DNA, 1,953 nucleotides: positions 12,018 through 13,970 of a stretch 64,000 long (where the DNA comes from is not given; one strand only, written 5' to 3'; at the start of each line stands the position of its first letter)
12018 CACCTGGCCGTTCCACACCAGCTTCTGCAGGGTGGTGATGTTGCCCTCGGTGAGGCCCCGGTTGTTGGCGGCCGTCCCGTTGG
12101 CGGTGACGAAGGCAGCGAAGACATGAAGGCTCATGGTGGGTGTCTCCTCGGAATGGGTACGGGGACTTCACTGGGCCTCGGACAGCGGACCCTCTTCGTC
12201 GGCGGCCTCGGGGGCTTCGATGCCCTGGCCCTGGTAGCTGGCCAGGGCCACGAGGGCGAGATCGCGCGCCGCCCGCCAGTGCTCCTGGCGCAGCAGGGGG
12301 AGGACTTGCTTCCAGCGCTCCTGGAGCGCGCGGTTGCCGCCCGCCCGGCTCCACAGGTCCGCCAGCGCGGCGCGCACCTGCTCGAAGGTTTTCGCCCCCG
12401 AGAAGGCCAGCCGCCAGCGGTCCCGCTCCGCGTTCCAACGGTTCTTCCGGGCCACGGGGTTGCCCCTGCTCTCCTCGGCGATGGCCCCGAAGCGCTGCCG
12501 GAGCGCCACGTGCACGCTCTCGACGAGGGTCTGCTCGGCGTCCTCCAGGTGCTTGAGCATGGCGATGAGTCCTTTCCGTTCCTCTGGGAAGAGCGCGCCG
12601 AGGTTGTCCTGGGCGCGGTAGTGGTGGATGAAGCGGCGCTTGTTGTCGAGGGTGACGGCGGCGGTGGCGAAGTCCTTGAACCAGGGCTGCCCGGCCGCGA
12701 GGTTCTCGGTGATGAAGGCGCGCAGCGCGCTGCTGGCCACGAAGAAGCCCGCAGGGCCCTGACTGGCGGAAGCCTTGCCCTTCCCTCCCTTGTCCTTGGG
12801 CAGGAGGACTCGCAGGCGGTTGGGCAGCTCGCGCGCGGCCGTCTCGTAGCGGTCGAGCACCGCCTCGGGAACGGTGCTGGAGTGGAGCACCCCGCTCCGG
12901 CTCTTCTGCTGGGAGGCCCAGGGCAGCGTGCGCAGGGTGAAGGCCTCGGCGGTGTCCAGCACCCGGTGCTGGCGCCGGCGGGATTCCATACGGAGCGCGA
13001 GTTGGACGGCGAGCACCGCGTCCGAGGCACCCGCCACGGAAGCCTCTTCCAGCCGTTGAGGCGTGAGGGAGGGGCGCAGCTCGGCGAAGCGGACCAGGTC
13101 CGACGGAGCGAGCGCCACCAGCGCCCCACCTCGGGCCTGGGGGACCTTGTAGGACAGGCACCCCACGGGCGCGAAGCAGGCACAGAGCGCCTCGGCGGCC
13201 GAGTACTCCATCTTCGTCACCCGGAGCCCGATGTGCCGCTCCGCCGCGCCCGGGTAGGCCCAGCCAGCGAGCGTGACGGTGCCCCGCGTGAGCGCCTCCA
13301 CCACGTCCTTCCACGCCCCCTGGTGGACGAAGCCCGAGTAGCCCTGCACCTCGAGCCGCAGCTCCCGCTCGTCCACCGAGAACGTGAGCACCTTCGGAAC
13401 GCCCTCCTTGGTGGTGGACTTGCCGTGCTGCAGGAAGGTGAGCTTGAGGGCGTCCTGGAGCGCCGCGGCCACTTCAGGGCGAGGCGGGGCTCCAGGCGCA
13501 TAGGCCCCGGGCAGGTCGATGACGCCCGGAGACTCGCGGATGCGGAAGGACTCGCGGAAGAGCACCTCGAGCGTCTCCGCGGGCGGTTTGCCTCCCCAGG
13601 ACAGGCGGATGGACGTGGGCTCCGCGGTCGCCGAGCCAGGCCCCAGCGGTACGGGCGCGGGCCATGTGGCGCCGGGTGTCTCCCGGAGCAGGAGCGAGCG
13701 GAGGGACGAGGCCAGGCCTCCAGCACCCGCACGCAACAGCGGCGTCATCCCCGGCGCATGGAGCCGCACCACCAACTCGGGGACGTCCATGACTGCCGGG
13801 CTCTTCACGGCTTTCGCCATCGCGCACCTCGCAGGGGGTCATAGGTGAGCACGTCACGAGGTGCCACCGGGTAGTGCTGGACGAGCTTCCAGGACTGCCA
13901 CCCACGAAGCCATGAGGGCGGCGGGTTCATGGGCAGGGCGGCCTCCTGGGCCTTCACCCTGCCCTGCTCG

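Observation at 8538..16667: Atypical type I cas operon: cas6-cas3(N-terminal HD)-cas8-cas7-cas5-cas4/cas1 fusion-cas2, no cas11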

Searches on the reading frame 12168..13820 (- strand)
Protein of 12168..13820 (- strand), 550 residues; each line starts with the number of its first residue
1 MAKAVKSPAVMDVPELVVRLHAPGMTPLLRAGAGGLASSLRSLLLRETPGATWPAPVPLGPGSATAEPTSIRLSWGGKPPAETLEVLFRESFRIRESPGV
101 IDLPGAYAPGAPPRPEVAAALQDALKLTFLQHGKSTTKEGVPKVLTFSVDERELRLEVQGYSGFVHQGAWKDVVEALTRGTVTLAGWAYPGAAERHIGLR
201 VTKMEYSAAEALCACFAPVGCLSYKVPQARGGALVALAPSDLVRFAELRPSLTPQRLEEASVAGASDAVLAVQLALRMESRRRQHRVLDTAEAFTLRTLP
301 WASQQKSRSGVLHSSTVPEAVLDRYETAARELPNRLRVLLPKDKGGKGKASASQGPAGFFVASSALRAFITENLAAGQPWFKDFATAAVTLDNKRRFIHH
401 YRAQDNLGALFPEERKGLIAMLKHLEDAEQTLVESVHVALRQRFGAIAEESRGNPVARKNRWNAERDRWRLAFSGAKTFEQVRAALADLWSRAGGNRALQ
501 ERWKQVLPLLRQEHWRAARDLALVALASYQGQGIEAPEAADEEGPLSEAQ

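Call 5: search_protein_families(library=ncbifam, proteins=[window:12168-13820:-], max_evalue=0.01)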
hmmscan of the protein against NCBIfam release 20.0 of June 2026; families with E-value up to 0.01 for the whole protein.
window:12168-13820:- (550 aa): 2 families
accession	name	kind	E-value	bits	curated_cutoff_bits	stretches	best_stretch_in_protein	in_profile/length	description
TIGR03485.1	cas_csx13_N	hypoth_equivalog_domain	1.8e-87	293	80.85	1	17-338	2-315/316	type I-MYXAN CRISPR-associated Cas8a1/Cmx1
TIGR03486.1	cas_csx13_C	hypoth_equivalog_domain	2.3e-42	144.9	47.4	1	370-530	1-152/152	CRISPR-associated protein Cas8a1/Csx13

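Call 6: search_protein_families(library=pfam, proteins=[window:12168-13820:-], max_evalue=0.01)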
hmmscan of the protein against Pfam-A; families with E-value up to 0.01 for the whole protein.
window:12168-13820:- (550 aa): 0 families

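Call 11: search_solved_structures(query=window:12168-13820:-, max_evalue=1)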
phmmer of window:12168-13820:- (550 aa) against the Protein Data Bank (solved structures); distinct sequences matched with E-value up to 1: 3.
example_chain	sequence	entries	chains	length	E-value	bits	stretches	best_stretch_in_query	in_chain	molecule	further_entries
8fcj_I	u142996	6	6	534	9.2e-11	44.3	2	359-531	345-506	Type I-B CRISPR-associated protein Cas8 | Type I-MYXAN CRISPR-associated Cas8a1/Cmx1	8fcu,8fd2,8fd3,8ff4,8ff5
8fcj_J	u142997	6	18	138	0.1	14.4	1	448-531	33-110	Type I-B CRISPR-associated protein Cas11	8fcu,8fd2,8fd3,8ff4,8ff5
2o8x_A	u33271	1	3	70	0.42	12.4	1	204-242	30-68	Probable RNA polymerase sigma-C factor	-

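Call 13: search_solved_structures(query=window:12168-13820:-, max_evalue=1, show_alignments=2)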
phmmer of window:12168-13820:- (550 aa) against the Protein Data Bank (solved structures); distinct sequences matched with E-value up to 1: 3.
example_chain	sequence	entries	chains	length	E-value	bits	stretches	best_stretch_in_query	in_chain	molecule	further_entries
8fcj_I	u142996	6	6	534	9.2e-11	44.3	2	359-531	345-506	Type I-B CRISPR-associated protein Cas8 | Type I-MYXAN CRISPR-associated Cas8a1/Cmx1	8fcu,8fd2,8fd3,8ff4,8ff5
8fcj_J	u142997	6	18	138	0.1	14.4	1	448-531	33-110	Type I-B CRISPR-associated protein Cas11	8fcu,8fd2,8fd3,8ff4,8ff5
2o8x_A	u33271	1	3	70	0.42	12.4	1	204-242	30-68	Probable RNA polymerase sigma-C factor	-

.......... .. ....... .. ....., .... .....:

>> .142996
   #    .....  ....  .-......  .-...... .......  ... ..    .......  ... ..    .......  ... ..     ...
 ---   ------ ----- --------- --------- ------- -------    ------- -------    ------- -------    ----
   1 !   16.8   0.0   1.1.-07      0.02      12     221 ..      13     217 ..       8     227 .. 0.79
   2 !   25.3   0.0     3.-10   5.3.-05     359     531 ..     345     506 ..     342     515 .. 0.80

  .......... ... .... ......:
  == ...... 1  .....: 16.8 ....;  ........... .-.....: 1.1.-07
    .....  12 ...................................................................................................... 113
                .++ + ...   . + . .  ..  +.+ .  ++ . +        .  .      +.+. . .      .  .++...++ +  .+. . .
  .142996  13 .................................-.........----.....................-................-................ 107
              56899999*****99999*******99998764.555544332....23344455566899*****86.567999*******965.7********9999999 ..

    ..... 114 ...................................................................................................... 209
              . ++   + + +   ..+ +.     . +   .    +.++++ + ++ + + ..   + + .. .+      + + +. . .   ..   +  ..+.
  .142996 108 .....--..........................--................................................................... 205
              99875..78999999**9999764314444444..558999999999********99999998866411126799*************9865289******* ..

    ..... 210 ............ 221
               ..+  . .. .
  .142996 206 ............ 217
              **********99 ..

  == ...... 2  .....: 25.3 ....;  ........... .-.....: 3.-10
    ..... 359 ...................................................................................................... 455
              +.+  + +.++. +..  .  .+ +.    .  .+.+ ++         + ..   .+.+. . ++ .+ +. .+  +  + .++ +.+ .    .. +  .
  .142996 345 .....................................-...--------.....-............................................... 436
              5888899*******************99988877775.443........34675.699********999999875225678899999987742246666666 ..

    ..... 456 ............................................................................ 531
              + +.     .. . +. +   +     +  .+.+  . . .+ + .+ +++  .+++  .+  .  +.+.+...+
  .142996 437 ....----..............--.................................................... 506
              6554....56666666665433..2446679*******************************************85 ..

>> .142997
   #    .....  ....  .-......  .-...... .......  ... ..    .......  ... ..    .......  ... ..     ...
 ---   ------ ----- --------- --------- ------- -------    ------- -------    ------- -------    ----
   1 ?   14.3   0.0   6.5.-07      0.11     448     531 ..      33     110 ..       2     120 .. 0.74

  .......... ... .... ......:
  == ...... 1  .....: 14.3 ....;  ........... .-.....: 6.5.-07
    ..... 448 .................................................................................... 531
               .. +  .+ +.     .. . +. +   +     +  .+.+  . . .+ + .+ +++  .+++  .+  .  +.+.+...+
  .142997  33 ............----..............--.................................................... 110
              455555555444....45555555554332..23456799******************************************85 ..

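Call 14: find_homologous_proteins(query=window:12168-13820:-, max_evalue=0.00001)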
Query window:12168-13820:- (550 aa): 202 proteins with E <= 0.00001 among 8000 candidates; the best 120 are listed.
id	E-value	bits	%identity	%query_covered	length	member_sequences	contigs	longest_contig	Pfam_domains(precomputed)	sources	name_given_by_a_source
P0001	0.0e+0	1094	91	100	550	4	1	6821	PF27372.1,PF27281.1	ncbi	-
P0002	1.4e-271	920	78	99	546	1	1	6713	PF27372.1,PF27281.1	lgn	-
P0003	8.8e-260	881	75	100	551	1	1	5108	PF27372.1,PF27281.1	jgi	jgi:CRISPR-associated protein Cas8a1/Csx13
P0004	9.7e-255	864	75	100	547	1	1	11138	PF27372.1,PF27281.1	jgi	jgi:CRISPR-associated protein Cas8a1/Csx13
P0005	4.3e-247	839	72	97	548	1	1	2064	PF27372.1,PF27281.1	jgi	jgi:CRISPR-associated protein Cas8a1/Csx13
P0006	5.1e-246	836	72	99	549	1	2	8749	PF27372.1,PF27281.1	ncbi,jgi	jgi:CRISPR-associated protein Cas8a1/Csx13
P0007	1.0e-242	825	73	97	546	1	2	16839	PF27372.1,PF27281.1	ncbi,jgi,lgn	jgi:CRISPR-associated protein Cas8a1/Csx13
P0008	2.5e-241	820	73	97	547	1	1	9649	PF27372.1,PF27281.1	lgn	-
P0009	6.7e-240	815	73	96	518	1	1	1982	PF27372.1,PF27281.1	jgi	jgi:CRISPR-associated protein Cas8a1/Csx13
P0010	7.4e-239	812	70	99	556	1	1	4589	PF27372.1,PF27281.1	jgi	jgi:CRISPR-associated protein Cas8a1/Csx13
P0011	1.1e-237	808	71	97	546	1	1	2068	PF27372.1,PF27281.1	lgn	-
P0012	1.1e-236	805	69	99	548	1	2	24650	PF27372.1,PF27281.1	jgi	jgi:CRISPR-associated protein Cas8a1/Csx13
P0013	1.5e-232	791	71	97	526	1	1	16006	PF27372.1,PF27281.1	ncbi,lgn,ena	-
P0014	1.1e-222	759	69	99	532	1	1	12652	PF27372.1,PF27281.1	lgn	-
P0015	1.6e-220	751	67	97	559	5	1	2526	PF27372.1,PF27281.1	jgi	jgi:CRISPR-associated protein Cas8a1/Csx13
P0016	3.0e-217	741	65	97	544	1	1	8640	PF27372.1,PF27281.1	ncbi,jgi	jgi:CRISPR-associated protein Cas8a1/Csx13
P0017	1.7e-214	732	63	99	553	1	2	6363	PF27372.1,PF27281.1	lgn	-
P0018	2.1e-212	725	65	97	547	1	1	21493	PF27372.1,PF27281.1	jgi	jgi:CRISPR-associated protein Cas8a1/Csx13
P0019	6.9e-211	720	65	96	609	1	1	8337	PF27372.1,PF27281.1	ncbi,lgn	ncbi:type I-MYXAN CRISPR-associated Cas8a1/Cmx1 [Pyxidicoccus sp. 3LG]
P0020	1.2e-210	719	64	98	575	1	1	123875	PF27372.1,PF27281.1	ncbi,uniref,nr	ncbi:type I-MYXAN CRISPR-associated Cas8a1/Cmx1 [Myxococcus sp. RHSTA-1-4]|uniref:type I-MYXAN CRISP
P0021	9.4e-208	709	63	95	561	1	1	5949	PF27372.1,PF27281.1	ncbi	-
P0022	3.2e-206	704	83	70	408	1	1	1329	PF27372.1,PF27281.1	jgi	jgi:CRISPR-associated protein Cas8a1/Csx13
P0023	1.9e-195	669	61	100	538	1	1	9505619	PF27372.1,PF27281.1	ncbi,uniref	ncbi:type I-MYXAN CRISPR-associated Cas8a1/Cmx1 [Myxococcus sp. Y35]|uniref:type I-MYXAN CRISPR-asso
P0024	4.4e-195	667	58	98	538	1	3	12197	PF27372.1,PF27281.1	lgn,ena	-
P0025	1.5e-193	662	62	99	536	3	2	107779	PF27372.1,PF27281.1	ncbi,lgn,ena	-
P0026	1.3e-192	659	61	97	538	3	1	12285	PF27372.1,PF27281.1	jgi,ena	-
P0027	9.3e-192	656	61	97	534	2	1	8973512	PF27372.1,PF27281.1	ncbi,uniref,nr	ncbi:type I-MYXAN CRISPR-associated Cas8a1/Cmx1 [Corallococcus macrosporus]|uniref:type I-MYXAN CRIS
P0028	7.0e-191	654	61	99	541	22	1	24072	PF27372.1,PF27281.1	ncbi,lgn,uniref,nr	ncbi:CRISPR-associated protein Cas8a1/Csx13, MYXAN subtype/CRISPR-associated protein Cas8a1/Csx13, M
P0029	9.7e-189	647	61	96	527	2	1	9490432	PF27372.1,PF27281.1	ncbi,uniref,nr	ncbi:hypothetical protein A176_007282 [Myxococcus hansupus]|uniref:Uncharacterized protein n=1 Tax=P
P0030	5.0e-186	638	57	99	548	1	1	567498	PF27372.1,PF27281.1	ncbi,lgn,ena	-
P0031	9.3e-185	633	56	100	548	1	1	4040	PF27372.1,PF27281.1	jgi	jgi:CRISPR-associated protein Cas8a1/Csx13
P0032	1.0e-184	633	58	98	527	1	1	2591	PF27372.1,PF27281.1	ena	-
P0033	2.0e-183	629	65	83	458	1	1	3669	PF27372.1,PF27281.1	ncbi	ncbi:type I-MYXAN CRISPR-associated Cas8a1/Cmx1, partial [Pyxidicoccus sp. 3LFB2]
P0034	2.4e-182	625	56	99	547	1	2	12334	PF27372.1,PF27281.1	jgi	jgi:CRISPR-associated protein Cas8a1/Csx13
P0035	6.3e-182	624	82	67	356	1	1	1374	PF27281.1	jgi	jgi:CRISPR-associated protein Cas8a1/Csx13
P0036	6.5e-181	621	57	96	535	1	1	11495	PF27372.1,PF27281.1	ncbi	-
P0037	1.2e-178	613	57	99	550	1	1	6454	PF27372.1,PF27281.1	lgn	-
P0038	3.6e-178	612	55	98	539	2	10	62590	PF27372.1,PF27281.1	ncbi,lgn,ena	-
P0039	3.3e-177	608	55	97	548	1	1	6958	PF27372.1,PF27281.1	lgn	-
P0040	1.6e-175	603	57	96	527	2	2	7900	PF27372.1,PF27281.1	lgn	-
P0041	5.8e-174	598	55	95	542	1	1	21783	PF27372.1,PF27281.1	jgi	jgi:CRISPR-associated protein Cas8a1/Csx13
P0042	6.1e-174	598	55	97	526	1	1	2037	PF27372.1,PF27281.1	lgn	-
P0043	6.4e-173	594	56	95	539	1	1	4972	PF27372.1,PF27281.1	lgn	-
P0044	1.0e-172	594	53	98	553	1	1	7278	PF27372.1,PF27281.1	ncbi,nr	ncbi:MAG TPA: type I-MYXAN CRISPR-associated Cas8a1/Cmx1 [Planctomycetota bacterium]|nr:type I-MYXAN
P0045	3.9e-172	592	54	99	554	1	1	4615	PF27372.1,PF27281.1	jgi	jgi:CRISPR-associated protein Cas8a1/Csx13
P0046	5.6e-172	591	55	97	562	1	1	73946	PF27372.1,PF27281.1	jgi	jgi:CRISPR-associated protein Cas8a1/Csx13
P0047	7.1e-171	588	53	97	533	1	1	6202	PF27372.1,PF27281.1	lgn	-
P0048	9.2e-171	587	56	97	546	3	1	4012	PF27372.1,PF27281.1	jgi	jgi:CRISPR-associated protein Cas8a1/Csx13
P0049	2.1e-170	586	54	98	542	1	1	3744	PF27372.1,PF27281.1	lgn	-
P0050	6.1e-170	585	55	96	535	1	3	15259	PF27372.1,PF27281.1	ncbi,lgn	-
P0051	6.8e-170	584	55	96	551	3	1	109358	PF27372.1,PF27281.1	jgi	jgi:CRISPR-associated protein Cas8a1/Csx13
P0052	3.3e-169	582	54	97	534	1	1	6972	PF27372.1,PF27281.1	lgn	-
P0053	6.9e-169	581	56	96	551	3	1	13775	PF27372.1,PF27281.1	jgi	jgi:CRISPR-associated protein Cas8a1/Csx13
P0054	3.1e-168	579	55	97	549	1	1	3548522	PF27372.1,PF27281.1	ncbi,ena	-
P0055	1.1e-166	574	52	99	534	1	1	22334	PF27372.1,PF27281.1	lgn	-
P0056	1.2e-166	574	53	96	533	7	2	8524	PF27372.1,PF27281.1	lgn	-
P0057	1.5e-166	573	56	94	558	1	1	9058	PF27372.1,PF27281.1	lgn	-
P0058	1.1e-165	570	53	97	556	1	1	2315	PF27372.1,PF27281.1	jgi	-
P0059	1.4e-165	570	55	95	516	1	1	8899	PF27372.1,PF27281.1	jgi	jgi:CRISPR-associated protein Cas8a1/Csx13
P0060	1.8e-165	570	55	94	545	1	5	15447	PF27372.1,PF27281.1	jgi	jgi:CRISPR-associated protein Cas8a1/Csx13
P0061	3.5e-165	569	54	96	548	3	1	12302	PF27372.1,PF27281.1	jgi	-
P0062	7.5e-165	568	53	96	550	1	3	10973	PF27372.1,PF27281.1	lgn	-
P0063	2.1e-164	566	53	94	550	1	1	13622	PF27372.1,PF27281.1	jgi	jgi:CRISPR-associated protein Cas8a1/Csx13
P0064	2.7e-164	566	51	98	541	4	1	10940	PF27372.1,PF27281.1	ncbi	-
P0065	8.6e-164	564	54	94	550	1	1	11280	PF27372.1,PF27281.1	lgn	-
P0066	5.6e-163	562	54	94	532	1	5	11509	PF27372.1,PF27281.1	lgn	-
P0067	1.4e-162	560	53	96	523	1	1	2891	PF27372.1,PF27281.1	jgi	jgi:CRISPR-associated protein Cas8a1/Csx13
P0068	5.3e-162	558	53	98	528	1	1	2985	PF27372.1,PF27281.1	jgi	jgi:CRISPR-associated protein Cas8a1/Csx13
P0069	7.2e-162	558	53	96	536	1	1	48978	PF27372.1,PF27281.1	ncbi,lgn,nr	ncbi:MAG: type I-MYXAN CRISPR-associated Cas8a1/Cmx1 [Phycisphaerales bacterium]|nr:type I-MYXAN CRI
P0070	7.3e-162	558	52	97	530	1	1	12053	PF27372.1,PF27281.1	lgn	-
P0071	7.9e-162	558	52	97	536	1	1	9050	PF27372.1,PF27281.1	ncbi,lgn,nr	ncbi:MAG: type I-MYXAN CRISPR-associated Cas8a1/Cmx1 [Thermoanaerobaculia bacterium]|nr:type I-MYXAN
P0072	9.1e-162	558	53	94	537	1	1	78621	PF27372.1,PF27281.1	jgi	jgi:CRISPR-associated protein Cas8a1/Csx13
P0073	8.6e-161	554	51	98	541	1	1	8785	PF27372.1,PF27281.1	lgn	-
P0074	1.7e-160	553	55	94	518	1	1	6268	PF27372.1,PF27281.1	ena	-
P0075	2.5e-160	553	54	97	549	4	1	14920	PF27372.1,PF27281.1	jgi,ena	-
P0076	2.7e-160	553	52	97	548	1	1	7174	PF27372.1,PF27281.1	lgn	-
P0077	3.4e-160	552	52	96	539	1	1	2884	PF27372.1,PF27281.1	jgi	jgi:CRISPR-associated protein Cas8a1/Csx13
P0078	4.7e-160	552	53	95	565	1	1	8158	PF27372.1,PF27281.1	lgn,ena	-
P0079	8.1e-160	551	53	96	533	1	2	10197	PF27372.1,PF27281.1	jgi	jgi:CRISPR-associated protein Cas8a1/Csx13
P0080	2.8e-159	549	53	97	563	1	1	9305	PF27372.1,PF27281.1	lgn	-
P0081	4.0e-159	549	53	99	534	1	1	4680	PF27372.1,PF27281.1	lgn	-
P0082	6.9e-159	548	53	100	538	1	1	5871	PF27372.1,PF27281.1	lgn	-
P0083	8.9e-159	548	54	96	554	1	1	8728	PF27372.1,PF27281.1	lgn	-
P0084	9.6e-159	548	54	94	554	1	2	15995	PF27372.1,PF27281.1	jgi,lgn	jgi:CRISPR-associated protein Cas8a1/Csx13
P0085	2.9e-158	546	54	94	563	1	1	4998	PF27372.1,PF27281.1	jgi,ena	-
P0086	3.2e-158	546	53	94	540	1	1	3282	PF27372.1,PF27281.1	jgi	jgi:CRISPR-associated protein Cas8a1/Csx13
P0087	7.3e-158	545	53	97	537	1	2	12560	PF27372.1,PF27281.1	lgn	-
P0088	3.1e-157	543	53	98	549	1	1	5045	PF27372.1,PF27281.1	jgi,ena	jgi:CRISPR-associated protein Cas8a1/Csx13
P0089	7.5e-156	538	53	94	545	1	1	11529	PF27372.1,PF27281.1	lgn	-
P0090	1.0e-155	538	53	98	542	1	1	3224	PF27372.1,PF27281.1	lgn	-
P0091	1.9e-155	537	53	97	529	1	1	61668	PF27372.1,PF27281.1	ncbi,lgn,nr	ncbi:MAG: type I-MYXAN CRISPR-associated Cas8a1/Cmx1 [Deltaproteobacteria bacterium]|nr:type I-MYXAN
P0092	1.9e-155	537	53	94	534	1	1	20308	PF27372.1,PF27281.1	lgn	-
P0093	2.2e-155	536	53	97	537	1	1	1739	PF27372.1,PF27281.1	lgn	-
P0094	3.1e-155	536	53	94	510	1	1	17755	PF27372.1,PF27281.1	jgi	jgi:CRISPR-associated protein Cas8a1/Csx13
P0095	1.2e-154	534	51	99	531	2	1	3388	PF27372.1,PF27281.1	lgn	-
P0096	6.2e-154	532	51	96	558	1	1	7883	PF27372.1,PF27281.1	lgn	-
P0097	8.7e-154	531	51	98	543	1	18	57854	PF27372.1,PF27281.1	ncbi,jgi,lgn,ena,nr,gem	ncbi:MAG: CRISPR-associated protein Cas8a1/Csx13 [Acidobacteria bacterium ADurb.Bin051]|jgi:CRISPR-a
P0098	1.4e-152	527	52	95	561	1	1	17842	PF27372.1,PF27281.1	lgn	-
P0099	2.3e-152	527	50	99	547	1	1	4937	PF27372.1,PF27281.1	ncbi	-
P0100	4.7e-152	525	51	97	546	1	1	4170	PF27372.1,PF27281.1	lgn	-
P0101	9.0e-152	525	48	94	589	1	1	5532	PF27372.1,PF27281.1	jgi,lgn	-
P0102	1.8e-151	524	52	96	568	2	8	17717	PF27372.1,PF27281.1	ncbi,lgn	-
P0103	2.0e-151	523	51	94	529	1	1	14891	PF27372.1,PF27281.1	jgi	jgi:CRISPR-associated protein Cas8a1/Csx13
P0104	6.2e-151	522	51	97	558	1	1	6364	PF27372.1,PF27281.1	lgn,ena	-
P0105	7.1e-150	518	50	98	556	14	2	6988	PF27372.1,PF27281.1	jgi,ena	-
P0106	1.5e-149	517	52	94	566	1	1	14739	PF27372.1,PF27281.1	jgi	jgi:CRISPR-associated protein Cas8a1/Csx13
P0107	6.0e-149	515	52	94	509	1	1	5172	PF27372.1,PF27281.1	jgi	jgi:CRISPR-associated protein Cas8a1/Csx13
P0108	1.0e-148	514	50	96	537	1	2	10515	PF27372.1,PF27281.1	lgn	-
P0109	8.9e-148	511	50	96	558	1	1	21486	PF27372.1,PF27281.1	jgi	jgi:CRISPR-associated protein Cas8a1/Csx13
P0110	1.4e-147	511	51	95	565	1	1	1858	PF27372.1,PF27281.1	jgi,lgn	jgi:CRISPR-associated protein Cas8a1/Csx13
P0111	3.4e-147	509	51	96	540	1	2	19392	PF27372.1,PF27281.1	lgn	-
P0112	6.8e-147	508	51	94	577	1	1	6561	PF27372.1,PF27281.1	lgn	-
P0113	2.0e-146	507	50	97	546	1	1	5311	PF27372.1,PF27281.1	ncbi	-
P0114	3.2e-146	506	51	96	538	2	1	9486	PF27372.1,PF27281.1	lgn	-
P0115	6.3e-146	505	50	96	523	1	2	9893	PF27372.1,PF27281.1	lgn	-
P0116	1.4e-145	504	51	97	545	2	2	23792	PF27372.1,PF27281.1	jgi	jgi:CRISPR-associated protein Cas8a1/Csx13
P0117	1.4e-144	501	50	95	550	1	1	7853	PF27372.1,PF27281.1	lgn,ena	-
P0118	2.2e-144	500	46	96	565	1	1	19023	PF27372.1,PF27281.1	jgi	jgi:CRISPR-associated protein Cas8a1/Csx13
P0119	2.8e-144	500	49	96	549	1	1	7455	PF27372.1,PF27281.1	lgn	-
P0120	4.1e-144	499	50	96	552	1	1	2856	PF27372.1,PF27281.1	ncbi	-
